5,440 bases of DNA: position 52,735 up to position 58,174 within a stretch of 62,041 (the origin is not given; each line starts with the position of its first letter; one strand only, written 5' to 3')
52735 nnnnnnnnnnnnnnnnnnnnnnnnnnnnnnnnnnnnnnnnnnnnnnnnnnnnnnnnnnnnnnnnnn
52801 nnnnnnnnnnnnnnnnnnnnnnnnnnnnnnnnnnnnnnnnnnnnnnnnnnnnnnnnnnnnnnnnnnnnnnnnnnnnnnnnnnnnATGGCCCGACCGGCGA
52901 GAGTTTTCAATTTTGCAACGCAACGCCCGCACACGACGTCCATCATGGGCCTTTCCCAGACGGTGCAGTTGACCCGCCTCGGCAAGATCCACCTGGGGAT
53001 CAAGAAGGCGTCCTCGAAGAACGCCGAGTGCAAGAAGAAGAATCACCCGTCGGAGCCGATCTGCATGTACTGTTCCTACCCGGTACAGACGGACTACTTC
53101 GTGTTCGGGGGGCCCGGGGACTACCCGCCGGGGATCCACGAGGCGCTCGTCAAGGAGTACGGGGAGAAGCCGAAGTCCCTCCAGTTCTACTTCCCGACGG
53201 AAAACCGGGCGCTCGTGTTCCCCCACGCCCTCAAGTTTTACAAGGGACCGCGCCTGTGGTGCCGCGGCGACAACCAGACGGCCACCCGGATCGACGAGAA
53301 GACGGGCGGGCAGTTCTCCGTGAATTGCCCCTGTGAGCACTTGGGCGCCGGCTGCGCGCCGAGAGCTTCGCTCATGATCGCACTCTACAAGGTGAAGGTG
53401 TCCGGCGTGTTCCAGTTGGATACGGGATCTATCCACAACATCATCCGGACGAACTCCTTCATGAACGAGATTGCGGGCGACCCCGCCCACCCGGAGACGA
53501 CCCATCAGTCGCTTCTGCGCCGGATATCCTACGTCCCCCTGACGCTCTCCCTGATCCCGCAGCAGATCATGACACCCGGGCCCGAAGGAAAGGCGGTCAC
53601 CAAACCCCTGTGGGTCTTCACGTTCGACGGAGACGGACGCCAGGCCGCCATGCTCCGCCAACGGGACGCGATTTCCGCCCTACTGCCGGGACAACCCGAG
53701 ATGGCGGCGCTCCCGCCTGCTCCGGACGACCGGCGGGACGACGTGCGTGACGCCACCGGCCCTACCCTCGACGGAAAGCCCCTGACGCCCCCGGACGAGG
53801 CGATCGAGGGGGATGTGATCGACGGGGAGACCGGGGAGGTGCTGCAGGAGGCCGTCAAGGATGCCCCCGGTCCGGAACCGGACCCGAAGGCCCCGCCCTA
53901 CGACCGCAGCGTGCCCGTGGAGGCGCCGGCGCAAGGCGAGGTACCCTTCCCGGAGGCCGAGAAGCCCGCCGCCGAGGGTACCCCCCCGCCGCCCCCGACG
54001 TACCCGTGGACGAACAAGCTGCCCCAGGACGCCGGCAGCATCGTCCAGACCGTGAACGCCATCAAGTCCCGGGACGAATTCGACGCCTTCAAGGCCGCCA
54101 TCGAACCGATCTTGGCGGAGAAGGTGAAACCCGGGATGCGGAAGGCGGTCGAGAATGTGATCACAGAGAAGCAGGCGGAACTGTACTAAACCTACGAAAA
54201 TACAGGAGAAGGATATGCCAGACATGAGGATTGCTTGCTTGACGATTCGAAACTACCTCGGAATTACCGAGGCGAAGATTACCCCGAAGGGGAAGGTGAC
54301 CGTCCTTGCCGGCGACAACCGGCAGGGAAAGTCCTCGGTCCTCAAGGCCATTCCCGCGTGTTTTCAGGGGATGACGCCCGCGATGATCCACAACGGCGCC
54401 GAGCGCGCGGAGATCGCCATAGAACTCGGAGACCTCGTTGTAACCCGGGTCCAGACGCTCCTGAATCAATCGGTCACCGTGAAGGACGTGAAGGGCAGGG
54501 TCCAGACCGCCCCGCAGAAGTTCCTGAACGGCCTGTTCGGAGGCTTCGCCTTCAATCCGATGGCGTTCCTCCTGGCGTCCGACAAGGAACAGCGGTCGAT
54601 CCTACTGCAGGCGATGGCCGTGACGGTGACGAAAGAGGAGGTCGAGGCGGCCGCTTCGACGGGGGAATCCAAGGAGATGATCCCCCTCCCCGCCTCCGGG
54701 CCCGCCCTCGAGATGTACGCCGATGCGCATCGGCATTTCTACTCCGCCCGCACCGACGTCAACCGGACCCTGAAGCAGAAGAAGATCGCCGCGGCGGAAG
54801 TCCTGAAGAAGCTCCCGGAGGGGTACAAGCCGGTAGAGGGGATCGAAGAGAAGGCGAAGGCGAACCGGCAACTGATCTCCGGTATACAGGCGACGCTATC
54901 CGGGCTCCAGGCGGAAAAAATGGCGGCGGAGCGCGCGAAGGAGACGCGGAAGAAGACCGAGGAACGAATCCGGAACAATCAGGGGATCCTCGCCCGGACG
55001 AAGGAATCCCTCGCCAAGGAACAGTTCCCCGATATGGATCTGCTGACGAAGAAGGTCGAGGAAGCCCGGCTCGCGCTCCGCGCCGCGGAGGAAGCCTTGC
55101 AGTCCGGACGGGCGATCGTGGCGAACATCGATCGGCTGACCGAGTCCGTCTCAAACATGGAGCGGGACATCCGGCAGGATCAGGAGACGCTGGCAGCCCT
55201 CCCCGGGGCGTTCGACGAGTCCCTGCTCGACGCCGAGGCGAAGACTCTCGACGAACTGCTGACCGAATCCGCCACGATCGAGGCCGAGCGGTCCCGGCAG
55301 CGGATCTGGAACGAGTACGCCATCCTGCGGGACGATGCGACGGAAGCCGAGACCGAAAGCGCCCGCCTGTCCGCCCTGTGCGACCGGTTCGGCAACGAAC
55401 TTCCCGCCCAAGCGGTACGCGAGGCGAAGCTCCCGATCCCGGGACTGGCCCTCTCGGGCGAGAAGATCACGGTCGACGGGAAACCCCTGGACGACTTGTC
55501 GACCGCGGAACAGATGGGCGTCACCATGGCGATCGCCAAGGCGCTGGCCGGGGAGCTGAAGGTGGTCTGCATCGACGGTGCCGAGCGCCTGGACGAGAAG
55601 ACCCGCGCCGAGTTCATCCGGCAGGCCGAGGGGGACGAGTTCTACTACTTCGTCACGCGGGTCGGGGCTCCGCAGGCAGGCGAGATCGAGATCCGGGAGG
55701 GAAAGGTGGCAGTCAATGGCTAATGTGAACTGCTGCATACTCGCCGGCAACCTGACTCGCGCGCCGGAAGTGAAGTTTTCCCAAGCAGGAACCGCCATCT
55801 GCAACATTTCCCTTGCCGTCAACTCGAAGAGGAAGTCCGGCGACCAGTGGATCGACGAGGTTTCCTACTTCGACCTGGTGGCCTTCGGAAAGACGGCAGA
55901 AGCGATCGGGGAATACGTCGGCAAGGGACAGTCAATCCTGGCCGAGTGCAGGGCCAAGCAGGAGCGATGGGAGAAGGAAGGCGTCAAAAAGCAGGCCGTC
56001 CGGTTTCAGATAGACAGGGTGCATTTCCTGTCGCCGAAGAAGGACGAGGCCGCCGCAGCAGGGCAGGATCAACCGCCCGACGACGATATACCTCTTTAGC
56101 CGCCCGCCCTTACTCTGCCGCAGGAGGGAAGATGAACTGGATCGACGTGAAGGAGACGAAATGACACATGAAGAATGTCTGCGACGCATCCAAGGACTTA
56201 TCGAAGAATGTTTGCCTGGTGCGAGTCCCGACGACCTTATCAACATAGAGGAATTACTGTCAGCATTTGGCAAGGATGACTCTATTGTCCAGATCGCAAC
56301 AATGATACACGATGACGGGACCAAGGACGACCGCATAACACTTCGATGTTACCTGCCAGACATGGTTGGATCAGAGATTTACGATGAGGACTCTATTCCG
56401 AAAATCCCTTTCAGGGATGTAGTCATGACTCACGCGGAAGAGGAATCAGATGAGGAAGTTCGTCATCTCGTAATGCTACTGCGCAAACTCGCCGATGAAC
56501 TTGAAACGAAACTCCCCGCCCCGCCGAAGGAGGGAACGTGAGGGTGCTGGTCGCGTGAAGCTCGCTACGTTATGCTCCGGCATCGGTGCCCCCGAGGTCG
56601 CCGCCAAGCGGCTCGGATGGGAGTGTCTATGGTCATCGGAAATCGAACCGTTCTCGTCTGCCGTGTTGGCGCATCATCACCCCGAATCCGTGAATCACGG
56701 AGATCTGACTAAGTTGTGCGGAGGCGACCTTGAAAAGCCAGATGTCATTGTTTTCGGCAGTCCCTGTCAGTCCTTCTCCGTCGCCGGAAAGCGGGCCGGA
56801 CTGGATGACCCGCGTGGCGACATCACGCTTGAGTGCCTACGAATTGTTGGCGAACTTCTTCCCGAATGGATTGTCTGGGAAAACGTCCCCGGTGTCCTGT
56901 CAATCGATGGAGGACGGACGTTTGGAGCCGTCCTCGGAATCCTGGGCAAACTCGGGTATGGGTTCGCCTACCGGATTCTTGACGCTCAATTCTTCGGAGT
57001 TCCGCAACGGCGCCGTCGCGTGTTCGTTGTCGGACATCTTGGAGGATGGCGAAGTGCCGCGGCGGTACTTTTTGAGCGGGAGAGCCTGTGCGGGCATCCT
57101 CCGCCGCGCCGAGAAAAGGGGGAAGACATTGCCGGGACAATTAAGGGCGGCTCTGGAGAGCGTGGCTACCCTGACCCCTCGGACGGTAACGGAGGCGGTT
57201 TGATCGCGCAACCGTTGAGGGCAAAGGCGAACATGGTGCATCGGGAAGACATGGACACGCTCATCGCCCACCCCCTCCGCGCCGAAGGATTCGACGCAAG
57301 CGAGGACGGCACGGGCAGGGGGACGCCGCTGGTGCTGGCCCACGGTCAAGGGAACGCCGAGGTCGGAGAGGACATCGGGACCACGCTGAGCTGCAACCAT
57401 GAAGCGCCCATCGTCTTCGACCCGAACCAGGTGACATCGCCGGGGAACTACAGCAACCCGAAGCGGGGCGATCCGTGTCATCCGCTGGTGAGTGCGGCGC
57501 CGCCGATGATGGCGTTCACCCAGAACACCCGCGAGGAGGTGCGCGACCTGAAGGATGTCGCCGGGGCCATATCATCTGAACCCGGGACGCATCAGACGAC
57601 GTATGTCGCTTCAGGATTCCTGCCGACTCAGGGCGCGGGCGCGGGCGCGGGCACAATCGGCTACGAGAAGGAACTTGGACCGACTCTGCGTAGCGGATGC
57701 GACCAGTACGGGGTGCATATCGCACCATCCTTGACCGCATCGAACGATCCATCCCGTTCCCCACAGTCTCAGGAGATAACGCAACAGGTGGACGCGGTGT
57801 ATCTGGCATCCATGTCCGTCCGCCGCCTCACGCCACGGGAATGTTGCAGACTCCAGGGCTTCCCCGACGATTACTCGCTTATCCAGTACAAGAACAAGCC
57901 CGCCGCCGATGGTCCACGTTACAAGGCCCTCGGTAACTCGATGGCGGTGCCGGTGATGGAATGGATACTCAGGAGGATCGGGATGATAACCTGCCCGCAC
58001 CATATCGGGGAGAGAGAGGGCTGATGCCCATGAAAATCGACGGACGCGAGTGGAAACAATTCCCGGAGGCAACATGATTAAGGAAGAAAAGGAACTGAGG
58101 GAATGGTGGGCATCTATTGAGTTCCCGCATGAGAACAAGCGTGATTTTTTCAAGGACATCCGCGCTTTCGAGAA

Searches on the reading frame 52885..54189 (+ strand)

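Call 119: search_protein_families(library=pfam, proteins=[window:52885-54189:+], max_evalue=0.0001)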
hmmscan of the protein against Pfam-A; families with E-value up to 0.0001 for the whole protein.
window:52885-54189:+ (434 aa): 1 family
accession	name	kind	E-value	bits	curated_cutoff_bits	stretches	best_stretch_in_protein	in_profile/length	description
PF18897.5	Gp3-like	-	1.3e-22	81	23.6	1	32-232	1-178/191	Recombination directionality factor-like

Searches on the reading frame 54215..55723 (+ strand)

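Call 119: search_protein_families(library=pfam, proteins=[window:54215-55723:+], max_evalue=0.0001)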
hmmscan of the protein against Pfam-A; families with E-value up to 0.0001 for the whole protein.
window:54215-55723:+ (502 aa): 2 families
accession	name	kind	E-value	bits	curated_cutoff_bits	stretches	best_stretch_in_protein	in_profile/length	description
PF13476.12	AAA_23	-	7.7e-07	30.4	27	1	9-279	2-177/201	AAA domain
PF13175.12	AAA_15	-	3e-05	24.2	32.1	1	4-51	1-48/374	AAA ATPase domain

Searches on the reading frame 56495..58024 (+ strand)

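Call 119: search_protein_families(library=pfam, proteins=[window:56495-58024:+], max_evalue=0.0001)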
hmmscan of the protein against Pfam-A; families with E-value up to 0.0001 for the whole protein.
window:56495-58024:+ (509 aa): 1 family
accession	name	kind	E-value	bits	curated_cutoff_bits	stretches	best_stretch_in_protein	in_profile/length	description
PF00145.23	DNA_methylase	-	6.5e-58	197.1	22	2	23-183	3-163/324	C-5 cytosine-specific DNA methylase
